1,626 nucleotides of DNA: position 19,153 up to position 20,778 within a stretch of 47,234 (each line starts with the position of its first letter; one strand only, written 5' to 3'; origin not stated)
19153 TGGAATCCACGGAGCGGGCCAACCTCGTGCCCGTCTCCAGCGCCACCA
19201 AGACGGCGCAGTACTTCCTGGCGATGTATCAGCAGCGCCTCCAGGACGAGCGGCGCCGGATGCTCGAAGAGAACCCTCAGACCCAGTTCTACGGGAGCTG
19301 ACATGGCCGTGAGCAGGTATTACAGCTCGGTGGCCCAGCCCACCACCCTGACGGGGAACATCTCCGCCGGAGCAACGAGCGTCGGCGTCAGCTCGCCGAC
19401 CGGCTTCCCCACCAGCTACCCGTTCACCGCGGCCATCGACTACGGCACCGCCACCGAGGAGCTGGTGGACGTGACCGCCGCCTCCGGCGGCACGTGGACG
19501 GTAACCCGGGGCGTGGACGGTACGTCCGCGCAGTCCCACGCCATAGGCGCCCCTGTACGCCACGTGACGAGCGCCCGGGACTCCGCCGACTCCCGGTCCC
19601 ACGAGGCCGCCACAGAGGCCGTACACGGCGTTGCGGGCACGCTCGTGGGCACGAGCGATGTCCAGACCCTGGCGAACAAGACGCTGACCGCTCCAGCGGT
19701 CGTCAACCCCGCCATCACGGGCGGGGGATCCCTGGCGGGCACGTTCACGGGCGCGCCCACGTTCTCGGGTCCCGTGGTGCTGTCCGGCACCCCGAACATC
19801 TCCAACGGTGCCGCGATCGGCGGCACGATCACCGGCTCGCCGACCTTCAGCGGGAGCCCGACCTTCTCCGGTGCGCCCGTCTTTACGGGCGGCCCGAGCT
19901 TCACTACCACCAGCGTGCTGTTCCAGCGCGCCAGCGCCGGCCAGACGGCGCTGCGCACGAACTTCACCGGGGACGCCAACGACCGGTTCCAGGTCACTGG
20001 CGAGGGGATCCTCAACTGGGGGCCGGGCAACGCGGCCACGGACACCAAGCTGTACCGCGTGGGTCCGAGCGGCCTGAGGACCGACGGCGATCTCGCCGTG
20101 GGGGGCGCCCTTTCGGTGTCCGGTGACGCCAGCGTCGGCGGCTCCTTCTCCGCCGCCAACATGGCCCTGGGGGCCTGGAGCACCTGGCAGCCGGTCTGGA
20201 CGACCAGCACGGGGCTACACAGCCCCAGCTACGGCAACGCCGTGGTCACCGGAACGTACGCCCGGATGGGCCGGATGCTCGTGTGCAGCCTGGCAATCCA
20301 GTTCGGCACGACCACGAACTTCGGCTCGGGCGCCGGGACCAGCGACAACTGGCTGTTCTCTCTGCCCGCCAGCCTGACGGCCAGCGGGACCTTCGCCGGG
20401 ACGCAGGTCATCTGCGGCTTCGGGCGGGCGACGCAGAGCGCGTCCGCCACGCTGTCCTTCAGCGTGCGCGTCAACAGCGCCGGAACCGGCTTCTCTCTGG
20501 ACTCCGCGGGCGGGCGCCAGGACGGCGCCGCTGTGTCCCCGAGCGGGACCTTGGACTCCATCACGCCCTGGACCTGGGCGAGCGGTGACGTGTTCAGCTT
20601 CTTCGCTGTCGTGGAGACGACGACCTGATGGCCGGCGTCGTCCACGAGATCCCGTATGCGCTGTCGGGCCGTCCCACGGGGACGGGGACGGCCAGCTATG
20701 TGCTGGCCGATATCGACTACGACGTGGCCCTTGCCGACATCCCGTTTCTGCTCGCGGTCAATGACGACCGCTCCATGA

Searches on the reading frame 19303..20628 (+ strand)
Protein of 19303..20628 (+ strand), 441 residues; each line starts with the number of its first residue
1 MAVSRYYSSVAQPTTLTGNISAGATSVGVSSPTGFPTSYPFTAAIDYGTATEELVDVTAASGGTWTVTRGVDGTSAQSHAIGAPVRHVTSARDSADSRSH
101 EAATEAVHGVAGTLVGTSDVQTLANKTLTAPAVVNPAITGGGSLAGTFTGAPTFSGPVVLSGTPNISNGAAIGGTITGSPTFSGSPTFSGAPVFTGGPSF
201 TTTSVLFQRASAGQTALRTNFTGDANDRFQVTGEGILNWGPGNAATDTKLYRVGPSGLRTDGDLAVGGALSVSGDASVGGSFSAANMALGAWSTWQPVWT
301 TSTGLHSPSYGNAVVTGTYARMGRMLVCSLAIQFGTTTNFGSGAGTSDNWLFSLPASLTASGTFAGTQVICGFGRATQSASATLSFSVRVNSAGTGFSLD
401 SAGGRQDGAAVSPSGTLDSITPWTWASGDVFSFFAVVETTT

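Call 11: search_dna_similar(query=window:19303-20628:+, collection=phages, mode=protein, max_rows=20)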
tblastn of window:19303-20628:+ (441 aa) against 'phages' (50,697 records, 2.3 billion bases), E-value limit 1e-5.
Records with a match: 47; places in all: 47; records where one place covers at least 80% of the query: 0.
Best place of each record, by identity: 60-80% 19; <60% 28.
By first word of the organism name: Streptomyces 45; Caudovirales 2.
By host as written in the record: Streptomyces scabiei RL-34 16; Streptomyces griseus ATCC 10137 10; Streptomyces lividans JI 1326 5; Streptomyces viridochromogenes DSM40736 4; Streptomyces lividans HXY6 2; Streptomyces mirabilis NRRL B-2400 2; - 2; Streptomyces lividans JI1326 2; and 4 more.
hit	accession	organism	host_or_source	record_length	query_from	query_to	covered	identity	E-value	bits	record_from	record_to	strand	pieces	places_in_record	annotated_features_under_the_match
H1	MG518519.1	Streptomyces phage Manuel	Streptomyces lividans JI 1326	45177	1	128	29%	60.9%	2e-37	150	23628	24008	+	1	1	hypothetical protein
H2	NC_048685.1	Streptomyces phage Manuel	Streptomyces lividans JI 1326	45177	1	128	29%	60.9%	2e-37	150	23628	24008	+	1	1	hypothetical protein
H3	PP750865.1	Streptomyces phage Abafar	Streptomyces albidoflavus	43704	1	128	29%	60.9%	3e-37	150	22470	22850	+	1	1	hypothetical protein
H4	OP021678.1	Streptomyces phage RosePharie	Streptomyces lividans JI 1326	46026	1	128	29%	60.9%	3e-37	150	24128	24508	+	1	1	44: hypothetical protein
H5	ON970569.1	Streptomyces phage JPandJE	Streptomyces griseus ATCC 10137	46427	3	129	29%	60.6%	1e-38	155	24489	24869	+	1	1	46: hypothetical protein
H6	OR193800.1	Streptomyces phage Kumquat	Streptomyces lividans JI 1326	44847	1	128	29%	60.2%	8e-38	152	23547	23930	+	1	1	43: hypothetical protein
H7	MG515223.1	Streptomyces phage WRightOn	Streptomyces viridochromogenes DSM40736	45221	1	128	29%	60.2%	1e-37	151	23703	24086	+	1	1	hypothetical protein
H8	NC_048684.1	Streptomyces phage WRightOn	Streptomyces viridochromogenes DSM40736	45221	1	128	29%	60.2%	1e-37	151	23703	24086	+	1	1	hypothetical protein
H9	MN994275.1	Streptomyces phage JXY1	Streptomyces lividans HXY6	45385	1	128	29%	60.2%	2e-37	151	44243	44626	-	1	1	hypothetical protein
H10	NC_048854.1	Streptomyces phage JXY1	Streptomyces lividans HXY6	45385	1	128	29%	60.2%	2e-37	151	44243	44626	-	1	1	hypothetical protein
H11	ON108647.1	Streptomyces phage Vorvolakos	Streptomyces scabiei RL-34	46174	4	128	28%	61.4%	6e-36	147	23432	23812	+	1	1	44: hypothetical protein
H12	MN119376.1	Streptomyces phage Geostin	Streptomyces scabiei RL-34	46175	4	128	28%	61.4%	7e-36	146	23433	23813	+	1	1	39: hypothetical protein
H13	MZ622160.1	Streptomyces phage RetrieverFever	Streptomyces scabiei RL-34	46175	4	128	28%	61.4%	7e-36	146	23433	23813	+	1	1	44: hypothetical protein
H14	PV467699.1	Streptomyces phage Gremlin23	Streptomyces scabiei RL-34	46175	4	128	28%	61.4%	7e-36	146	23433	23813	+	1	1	44: hypothetical protein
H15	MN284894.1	Streptomyces phage Fabian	Streptomyces scabiei RL-34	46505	4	128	28%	61.4%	7e-36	146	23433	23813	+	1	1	41: hypothetical protein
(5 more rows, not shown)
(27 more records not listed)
